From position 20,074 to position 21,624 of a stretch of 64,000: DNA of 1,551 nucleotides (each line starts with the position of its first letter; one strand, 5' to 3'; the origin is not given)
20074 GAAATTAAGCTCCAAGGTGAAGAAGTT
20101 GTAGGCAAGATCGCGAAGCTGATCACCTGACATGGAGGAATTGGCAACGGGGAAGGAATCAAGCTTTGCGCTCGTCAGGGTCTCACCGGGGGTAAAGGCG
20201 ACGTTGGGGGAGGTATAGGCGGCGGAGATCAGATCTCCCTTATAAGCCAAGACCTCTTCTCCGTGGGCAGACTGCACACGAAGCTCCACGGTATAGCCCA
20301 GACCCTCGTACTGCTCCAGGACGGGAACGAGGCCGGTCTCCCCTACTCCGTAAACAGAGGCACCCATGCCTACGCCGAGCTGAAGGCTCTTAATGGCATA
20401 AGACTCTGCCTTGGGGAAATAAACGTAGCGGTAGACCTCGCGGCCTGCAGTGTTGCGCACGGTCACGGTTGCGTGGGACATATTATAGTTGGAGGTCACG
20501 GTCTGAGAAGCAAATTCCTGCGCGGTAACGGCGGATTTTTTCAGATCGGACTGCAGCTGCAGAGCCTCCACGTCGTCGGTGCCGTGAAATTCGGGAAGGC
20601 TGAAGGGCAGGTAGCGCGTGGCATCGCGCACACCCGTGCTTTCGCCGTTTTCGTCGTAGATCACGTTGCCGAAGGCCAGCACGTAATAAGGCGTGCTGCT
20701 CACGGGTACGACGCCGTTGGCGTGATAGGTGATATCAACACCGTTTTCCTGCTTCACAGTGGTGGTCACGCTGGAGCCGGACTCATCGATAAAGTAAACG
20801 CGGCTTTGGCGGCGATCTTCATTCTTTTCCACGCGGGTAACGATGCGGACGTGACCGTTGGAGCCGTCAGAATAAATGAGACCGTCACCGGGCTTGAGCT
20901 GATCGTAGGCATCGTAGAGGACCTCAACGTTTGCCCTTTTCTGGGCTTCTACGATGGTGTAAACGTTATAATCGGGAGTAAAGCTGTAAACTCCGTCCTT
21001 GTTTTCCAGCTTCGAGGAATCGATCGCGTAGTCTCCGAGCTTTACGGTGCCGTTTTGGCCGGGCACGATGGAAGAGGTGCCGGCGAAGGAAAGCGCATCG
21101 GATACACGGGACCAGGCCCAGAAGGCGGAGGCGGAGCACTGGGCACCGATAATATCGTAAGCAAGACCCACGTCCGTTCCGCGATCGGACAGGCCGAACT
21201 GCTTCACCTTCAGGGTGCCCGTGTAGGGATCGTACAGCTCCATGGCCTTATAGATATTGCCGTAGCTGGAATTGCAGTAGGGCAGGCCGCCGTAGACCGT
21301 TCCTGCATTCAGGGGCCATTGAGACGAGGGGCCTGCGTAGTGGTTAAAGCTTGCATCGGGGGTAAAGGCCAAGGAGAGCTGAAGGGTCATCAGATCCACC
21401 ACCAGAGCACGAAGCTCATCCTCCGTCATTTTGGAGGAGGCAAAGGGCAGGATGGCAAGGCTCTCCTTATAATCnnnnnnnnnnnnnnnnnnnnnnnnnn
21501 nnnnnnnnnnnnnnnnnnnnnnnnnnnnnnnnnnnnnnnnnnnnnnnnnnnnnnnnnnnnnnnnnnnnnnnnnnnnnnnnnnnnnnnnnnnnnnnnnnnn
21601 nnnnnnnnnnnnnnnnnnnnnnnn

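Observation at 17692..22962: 1756-aa secreted protein fusing an LRR-like head, a ~320-aa unknown region and three complete family modules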

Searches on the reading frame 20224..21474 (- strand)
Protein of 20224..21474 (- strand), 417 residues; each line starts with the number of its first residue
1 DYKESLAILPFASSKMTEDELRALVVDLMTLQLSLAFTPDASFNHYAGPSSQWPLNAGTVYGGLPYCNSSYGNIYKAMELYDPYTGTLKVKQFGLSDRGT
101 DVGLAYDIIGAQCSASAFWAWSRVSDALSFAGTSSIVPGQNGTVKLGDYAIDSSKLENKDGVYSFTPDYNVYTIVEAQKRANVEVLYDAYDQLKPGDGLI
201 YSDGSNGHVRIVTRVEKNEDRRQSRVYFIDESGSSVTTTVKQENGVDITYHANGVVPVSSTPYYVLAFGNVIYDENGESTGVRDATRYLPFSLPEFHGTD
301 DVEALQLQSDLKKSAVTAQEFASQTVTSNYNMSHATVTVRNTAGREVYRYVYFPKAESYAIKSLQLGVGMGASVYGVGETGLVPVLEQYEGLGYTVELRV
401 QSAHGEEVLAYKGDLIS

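Call 15: find_homologous_proteins(query=A1, max_evalue=0.001)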
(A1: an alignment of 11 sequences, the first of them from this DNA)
Query A1 (11 sequences) (417 aa, profile of the alignment): 118 proteins with E <= 0.001 among 8000 candidates.
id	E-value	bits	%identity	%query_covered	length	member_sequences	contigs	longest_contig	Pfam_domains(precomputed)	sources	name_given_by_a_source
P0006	8.3e-116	405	27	81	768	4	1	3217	-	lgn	-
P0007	1.2e-99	352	36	98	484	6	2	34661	-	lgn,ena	-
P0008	2.0e-97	345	35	98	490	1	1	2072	-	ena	-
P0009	1.1e-96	342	37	83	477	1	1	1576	-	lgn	-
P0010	3.6e-90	321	32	83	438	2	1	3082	-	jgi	-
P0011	3.0e-88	315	32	99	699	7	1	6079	-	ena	-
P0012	2.7e-87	311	33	98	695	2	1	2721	PF04886.17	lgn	-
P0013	7.6e-87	310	32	99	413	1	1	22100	-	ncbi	-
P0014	2.2e-85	305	32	99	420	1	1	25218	-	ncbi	-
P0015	2.9e-85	305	33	99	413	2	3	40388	-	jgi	-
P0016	7.7e-85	303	32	99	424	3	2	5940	-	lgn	-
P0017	1.2e-83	300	30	99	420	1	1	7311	-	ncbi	-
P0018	1.7e-82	296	31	98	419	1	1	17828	-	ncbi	-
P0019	1.8e-81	292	31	84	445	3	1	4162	-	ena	-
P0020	3.3e-80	288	30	83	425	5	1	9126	-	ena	-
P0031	1.5e-75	273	25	99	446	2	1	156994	-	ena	-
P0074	9.4e-65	237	27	99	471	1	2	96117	-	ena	-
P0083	1.1e-62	230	26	99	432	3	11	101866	-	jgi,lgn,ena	-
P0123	2.5e-18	84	25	61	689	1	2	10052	-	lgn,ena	-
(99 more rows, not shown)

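Call 18: search_protein_representatives(alignment_id=A1)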
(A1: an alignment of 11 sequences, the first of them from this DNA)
Query: 11 sequences, 399 profile positions. Proteins with E-value up to 0.001 (for the whole library): 1117; up to 1e-10: 856; up to 1e-30: 335. The best 150 are listed.
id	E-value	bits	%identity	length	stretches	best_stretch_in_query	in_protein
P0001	0.0e+00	1306.2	-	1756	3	4-398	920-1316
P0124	1.0e-293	989.5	-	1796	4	11-398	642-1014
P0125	1.9e-182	623.1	-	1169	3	8-397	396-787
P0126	4.7e-175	598.8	-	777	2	12-396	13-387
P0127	7.1e-168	575.1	-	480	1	3-399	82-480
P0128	2.0e-163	560.5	-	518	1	3-398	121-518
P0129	2.8e-155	533.7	-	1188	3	18-398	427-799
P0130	8.1e-155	532.1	-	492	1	2-398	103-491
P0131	2.4e-152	524.0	-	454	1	3-398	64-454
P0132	2.9e-149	513.9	-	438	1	2-399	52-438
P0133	1.5e-137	475.3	-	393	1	3-398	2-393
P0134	1.6e-137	475.2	-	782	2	8-397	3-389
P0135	2.6e-132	458.0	-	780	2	11-351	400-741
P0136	6.0e-131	453.5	-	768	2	3-365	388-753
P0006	2.7e-116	405.3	-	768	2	9-398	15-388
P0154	6.3e-86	305.3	-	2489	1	12-397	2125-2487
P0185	2.1e-74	267.4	-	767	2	28-392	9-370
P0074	3.0e-65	237.2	-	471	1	9-398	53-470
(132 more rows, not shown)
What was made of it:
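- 1117 representatives at E<=1e-3 (call 18).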

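Call 67: find_related_loci(query=A1, collection=genome_contigs, flank=10000)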
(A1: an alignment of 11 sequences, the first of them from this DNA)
Query A1 (417 aa) in genome_contigs; peptide patterns used: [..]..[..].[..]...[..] (x = any residue, [..] = any of these).
44 stretches matched a pattern; 5 encode a relative of the query (tblastn E <= 1e-3); 4 distinct loci.
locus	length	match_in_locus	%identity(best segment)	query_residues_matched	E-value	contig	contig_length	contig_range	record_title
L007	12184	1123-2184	30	9-406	1e-43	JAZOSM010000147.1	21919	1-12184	MAG: Eubacteriales bacterium isolate T1900045543_YK20190237.MAGScoT_cleanbin_000033 SGB_7836_k141_2339576, whole genome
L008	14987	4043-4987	30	4-353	2e-42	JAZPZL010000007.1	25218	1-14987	MAG: Eubacteriales bacterium isolate T1900044645_TS20190111.MAGScoT_cleanbin_000030 SGB_1341_k141_878508, whole genome s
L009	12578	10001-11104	31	9-416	2e-46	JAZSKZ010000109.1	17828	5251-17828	MAG: Faecousia sp. isolate T1900044558_TS20190024.MAGScoT_cleanbin_000099 SGB_343_k141_220796, whole genome shotgun sequ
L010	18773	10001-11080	31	9-417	9e-40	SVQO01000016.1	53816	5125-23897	MAG: Oscillospiraceae bacterium isolate SIG619 NODE_3552_length_53816_cov_3.676284, whole genome shotgun sequence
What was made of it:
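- Tried and rejected: With the small alignment it returned four loci (call 67).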

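Call 72: search_protein_families(library=pfam, proteins=[L010:12422-13582:+, L007:6143-7303:+, L008:10292-11458:+, L010:730-3471:-, L010:3587-4480:+, L010:13630-14838:-, L010:16627-18741:-, L008:127-1506:-, L008:11497-12711:-, L007:7729-9348:-], max_evalue=0.01)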
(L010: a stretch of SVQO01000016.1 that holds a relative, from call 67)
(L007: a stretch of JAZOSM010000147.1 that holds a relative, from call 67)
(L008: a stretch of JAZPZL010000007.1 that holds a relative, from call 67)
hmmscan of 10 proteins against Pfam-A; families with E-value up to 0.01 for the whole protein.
L010:12422-13582:+ (386 aa): 1 family
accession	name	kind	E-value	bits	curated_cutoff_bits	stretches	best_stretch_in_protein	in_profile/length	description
PF09587.15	PGA_cap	-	1.8e-44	152.6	27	1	7-242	2-254/255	Bacterial capsule synthesis protein PGA_cap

L007:6143-7303:+ (386 aa): 1 family
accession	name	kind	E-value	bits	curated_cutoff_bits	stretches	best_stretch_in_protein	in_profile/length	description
PF09587.15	PGA_cap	-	1.1e-44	153.2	27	1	7-242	2-254/255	Bacterial capsule synthesis protein PGA_cap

L008:10292-11458:+ (388 aa): 1 family
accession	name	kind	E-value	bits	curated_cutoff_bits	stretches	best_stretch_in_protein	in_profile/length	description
PF09587.15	PGA_cap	-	1.6e-44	152.7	27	1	7-242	2-254/255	Bacterial capsule synthesis protein PGA_cap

L010:730-3471:- (913 aa): 6 families
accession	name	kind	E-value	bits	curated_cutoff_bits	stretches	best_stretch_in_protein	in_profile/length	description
PF07517.20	SecA_DEAD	-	1.7e-130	434.9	24.6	1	5-397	2-290/290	SecA DEAD-like domain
PF21090.3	P-loop_SecA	-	2.7e-93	311.7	27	1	412-638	1-205/205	SecA P-loop domain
PF07516.18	SecA_SW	-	6e-61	206.4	26.7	1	640-850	1-199/200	SecA Wing and Scaffold domain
PF01043.26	SecA_PP_bind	-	6e-40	136.7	23.5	1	230-353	2-110/110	SecA preprotein cross-linking domain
PF02810.21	SEC-C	-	7e-09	35.8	20.4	1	892-908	2-18/19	SEC-C motif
PF00270.35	DEAD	-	3.1e-06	27.5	26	1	97-213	18-130/167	DEAD/DEAH box helicase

L010:3587-4480:+ (297 aa): 1 family
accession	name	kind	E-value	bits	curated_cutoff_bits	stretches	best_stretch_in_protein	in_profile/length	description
PF09560.15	Spore_YunB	-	4.8e-21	75.1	25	1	200-288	2-90/91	Sporulation protein YunB (Spo_YunB)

L010:13630-14838:- (402 aa): 1 family
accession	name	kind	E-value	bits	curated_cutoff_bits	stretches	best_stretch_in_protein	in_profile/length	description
PF06245.16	DUF1015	-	9.4e-53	179.7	25.8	1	15-311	10-307/325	Protein of unknown function (DUF1015)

L010:16627-18741:- (704 aa): 22 families
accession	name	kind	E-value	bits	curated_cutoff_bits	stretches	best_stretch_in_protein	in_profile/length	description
PF13604.12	AAA_30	-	1.5e-42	145.9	27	1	288-469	2-174/191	AAA domain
PF13245.12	AAA_19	-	2.5e-42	144.6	25.1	1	292-425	1-133/134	AAA domain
PF14490.11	HHH_RecD2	-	1.7e-38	130.8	27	2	107-197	1-92/92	ATP-dependent RecD2 DNA helicase HHH domain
PF18335.7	SH3_13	-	3.6e-24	84.8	41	1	529-606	1-65/65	ATP-dependent RecD-like DNA helicase SH3 domain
PF13538.12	UvrD_C_2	-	2e-17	63.2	27.4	1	623-671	1-52/52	UvrD-like helicase C-terminal domain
PF23139.1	OB_YrrC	-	1.5e-12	47.7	27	1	1-42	35-76/76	ATP-dependent DNA helicase YrrC, OB-fold domain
PF01443.25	Viral_helicase1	-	8.3e-11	42.6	21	2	621-670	178-226/228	Viral superfamily 1 RNA helicase core domain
PF13086.12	AAA_11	-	7.1e-10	39.5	27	2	291-327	5-42/257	AAA domain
PF14520.12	HHH_5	-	3.6e-08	34.2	27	1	56-106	6-56/57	Helix-hairpin-helix domain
PF05970.20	PIF1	-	3e-05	24.2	25.9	1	304-425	24-156/223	PIF1-like helicase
PF13521.12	AAA_28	-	0.0002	22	27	1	306-328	3-26/164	AAA domain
PF00004.35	AAA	-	0.00057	20.8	21.2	1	306-337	2-33/131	ATPase family associated with various cellular activities (AAA)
PF03266.21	NTPase_1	-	0.0029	17.9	23.9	1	306-334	3-31/168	NTPase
PF05127.21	NAT10_TcmA_helicase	-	0.0031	17.8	22.7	1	306-405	1-112/176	RNA cytidine acetyltransferase NAT10/TcmA, helicase domain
PF12826.13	HHH_2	-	0.0037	17.8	27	0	56-107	7-57/64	Helix-hairpin-helix motif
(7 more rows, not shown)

L008:127-1506:- (459 aa): 4 families
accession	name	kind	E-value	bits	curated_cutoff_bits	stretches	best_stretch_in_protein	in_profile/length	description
PF07517.20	SecA_DEAD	-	1.3e-128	428.8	24.6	1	5-397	2-290/290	SecA DEAD-like domain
PF01043.26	SecA_PP_bind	-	9.5e-41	139.3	23.5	1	230-353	2-110/110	SecA preprotein cross-linking domain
PF21090.3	P-loop_SecA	-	6.2e-08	32.9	27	1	412-452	1-41/205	SecA P-loop domain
PF00270.35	DEAD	-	5.2e-06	26.7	26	1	97-214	18-131/167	DEAD/DEAH box helicase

L008:11497-12711:- (404 aa): 1 family
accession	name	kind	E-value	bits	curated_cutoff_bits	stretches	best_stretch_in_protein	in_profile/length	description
PF06245.16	DUF1015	-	8e-53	179.9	25.8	1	15-293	10-283/325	Protein of unknown function (DUF1015)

L007:7729-9348:- (539 aa): 4 families
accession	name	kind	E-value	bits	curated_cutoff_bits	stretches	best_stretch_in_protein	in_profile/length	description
PF00990.26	GGDEF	-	4.1e-26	92.1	23.8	1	381-530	1-156/161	Diguanylate cyclase, GGDEF domain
PF22673.2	MCP-like_PDC_1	-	4.2e-11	43.7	27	1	126-229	15-112/113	Methyl-accepting chemotaxis protein-like, first PDC sensor domain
PF00672.30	HAMP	-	9.3e-08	32.7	25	1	321-372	2-53/53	HAMP domain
PF02743.24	dCache_1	-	2.6e-05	24.3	45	1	150-254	75-182/240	Cache domain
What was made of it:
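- A PGA_cap (CapA-like) gene directly follows the array in L007, L008 and L010 (call 72). YunB precedes the arrays in L008 and L010 (call 72).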

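Call 74: find_encoding_contigs(protein=P0031, flank=10000, max_places=1)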
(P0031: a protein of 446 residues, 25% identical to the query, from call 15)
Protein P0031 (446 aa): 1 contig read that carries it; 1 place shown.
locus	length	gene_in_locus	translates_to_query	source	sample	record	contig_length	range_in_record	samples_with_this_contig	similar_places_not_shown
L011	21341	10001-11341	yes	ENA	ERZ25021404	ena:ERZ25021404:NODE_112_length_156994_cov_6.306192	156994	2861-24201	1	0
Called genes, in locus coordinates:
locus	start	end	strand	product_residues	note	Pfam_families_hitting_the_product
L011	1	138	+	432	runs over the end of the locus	PF00675:Peptidase_M16, PF05193:Peptidase_M16_C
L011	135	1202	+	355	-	PF01790:LGT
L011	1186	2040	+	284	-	PF00763:THF_DHG_CYH, PF02882:THF_DHG_CYH_C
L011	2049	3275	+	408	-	PF00254:FKBP_C, PF05698:Trigger_C (weak)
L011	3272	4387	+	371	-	PF05698:Trigger_C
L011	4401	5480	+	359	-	-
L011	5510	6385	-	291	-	PF00126:HTH_1, PF03466:LysR_substrate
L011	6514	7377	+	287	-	PF02588:YitT_membrane, PF10035:DUF2179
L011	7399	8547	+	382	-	PF07969:Amidohydro_3 (weak), PF01979:Amidohydro_1, PF07969:Amidohydro_3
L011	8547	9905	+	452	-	-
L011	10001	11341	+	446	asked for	-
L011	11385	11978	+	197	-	PF05401:NodS (weak), PF02353:CMAS (weak), PF00398:RrnaAD, PF13489:Methyltransf_23, PF13847:Methyltransf_31, PF08241:Methyltransf_11, PF08242:Methyltransf_12, PF13649:Methyltransf_25, +1 more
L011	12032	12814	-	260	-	PF23023:Anti-Pycsar_Apyc1, PF00753:Lactamase_B (weak), PF12706:Lactamase_B_2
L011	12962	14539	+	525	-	PF16510:P22_portal, PF23899:SU10_portal (weak)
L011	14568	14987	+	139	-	-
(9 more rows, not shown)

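Call 75: find_encoding_contigs(protein=P0083, flank=10000, max_places=1)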
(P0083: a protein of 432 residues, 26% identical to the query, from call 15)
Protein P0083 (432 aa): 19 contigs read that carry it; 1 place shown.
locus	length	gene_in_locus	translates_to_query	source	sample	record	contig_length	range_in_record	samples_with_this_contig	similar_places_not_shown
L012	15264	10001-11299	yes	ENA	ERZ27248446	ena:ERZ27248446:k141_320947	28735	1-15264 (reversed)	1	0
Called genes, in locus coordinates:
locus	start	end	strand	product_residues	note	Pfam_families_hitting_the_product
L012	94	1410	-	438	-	-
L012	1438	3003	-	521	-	-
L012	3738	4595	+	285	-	-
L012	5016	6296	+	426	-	-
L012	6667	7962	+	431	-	-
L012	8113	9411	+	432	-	-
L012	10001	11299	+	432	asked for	-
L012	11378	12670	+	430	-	-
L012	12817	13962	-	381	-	PF13565:HTH_32, PF00665:rve, PF13683:rve_3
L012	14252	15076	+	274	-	PF04055:Radical_SAM, PF13186:SPASM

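Call 76: find_encoding_contigs(protein=P0074, flank=10000, max_places=1)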
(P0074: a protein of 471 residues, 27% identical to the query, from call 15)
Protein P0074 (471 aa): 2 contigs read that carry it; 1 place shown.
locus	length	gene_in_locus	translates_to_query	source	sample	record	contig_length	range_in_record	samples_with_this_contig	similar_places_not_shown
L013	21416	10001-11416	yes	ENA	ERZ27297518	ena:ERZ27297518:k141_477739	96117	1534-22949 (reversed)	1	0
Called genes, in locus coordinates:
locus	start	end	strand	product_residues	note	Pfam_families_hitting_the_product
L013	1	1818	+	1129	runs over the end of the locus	-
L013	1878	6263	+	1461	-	-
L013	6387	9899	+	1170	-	-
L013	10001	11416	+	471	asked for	-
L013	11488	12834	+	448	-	-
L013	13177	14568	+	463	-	-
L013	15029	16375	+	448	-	-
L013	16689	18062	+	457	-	-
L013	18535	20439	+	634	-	PF03063:Prismane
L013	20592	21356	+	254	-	PF00142:Fer4_NifH (faint), PF01656:CbiA, PF02374:ArsA_ATPase, PF10609:ParA (faint), PF13614:AAA_31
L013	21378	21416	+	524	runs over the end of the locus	?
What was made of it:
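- Other loci have unrelated neighbours (calls 74-76).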

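Call 102: search_solved_structures(query=P0185, max_evalue=10)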
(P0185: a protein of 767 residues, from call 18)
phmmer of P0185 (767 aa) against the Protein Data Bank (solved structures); distinct sequences matched with E-value up to 10: 0.

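Call 103: search_solved_structures(query=P0123, max_evalue=10)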
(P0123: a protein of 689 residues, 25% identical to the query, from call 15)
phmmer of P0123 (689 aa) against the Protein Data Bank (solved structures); distinct sequences matched with E-value up to 10: 3.
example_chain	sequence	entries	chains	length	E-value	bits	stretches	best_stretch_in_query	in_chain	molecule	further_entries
5bqt_A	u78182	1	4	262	1.8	9.9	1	36-79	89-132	Putative HTH-type transcriptional regulator TrmBL2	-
5box_A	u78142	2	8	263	1.8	9.9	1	36-79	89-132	Putative HTH-type transcriptional regulator TrmBL2 | TrmBL2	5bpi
5bpd_A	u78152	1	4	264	1.8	9.9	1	36-79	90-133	TrmBL2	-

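Call 104: search_protein_families(library=pfam, proteins=[P0124, P0154], max_evalue=0.001)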
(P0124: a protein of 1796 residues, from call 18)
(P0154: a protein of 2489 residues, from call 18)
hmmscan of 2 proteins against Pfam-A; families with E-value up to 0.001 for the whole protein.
P0124 (1796 aa): 1 family
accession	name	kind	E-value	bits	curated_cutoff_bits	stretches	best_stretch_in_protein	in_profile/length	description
PF12389.13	Peptidase_M73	-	7.6e-05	23.1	22.5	1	13-103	8-83/196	Camelysin metallo-endopeptidase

P0154 (2489 aa): 0 families
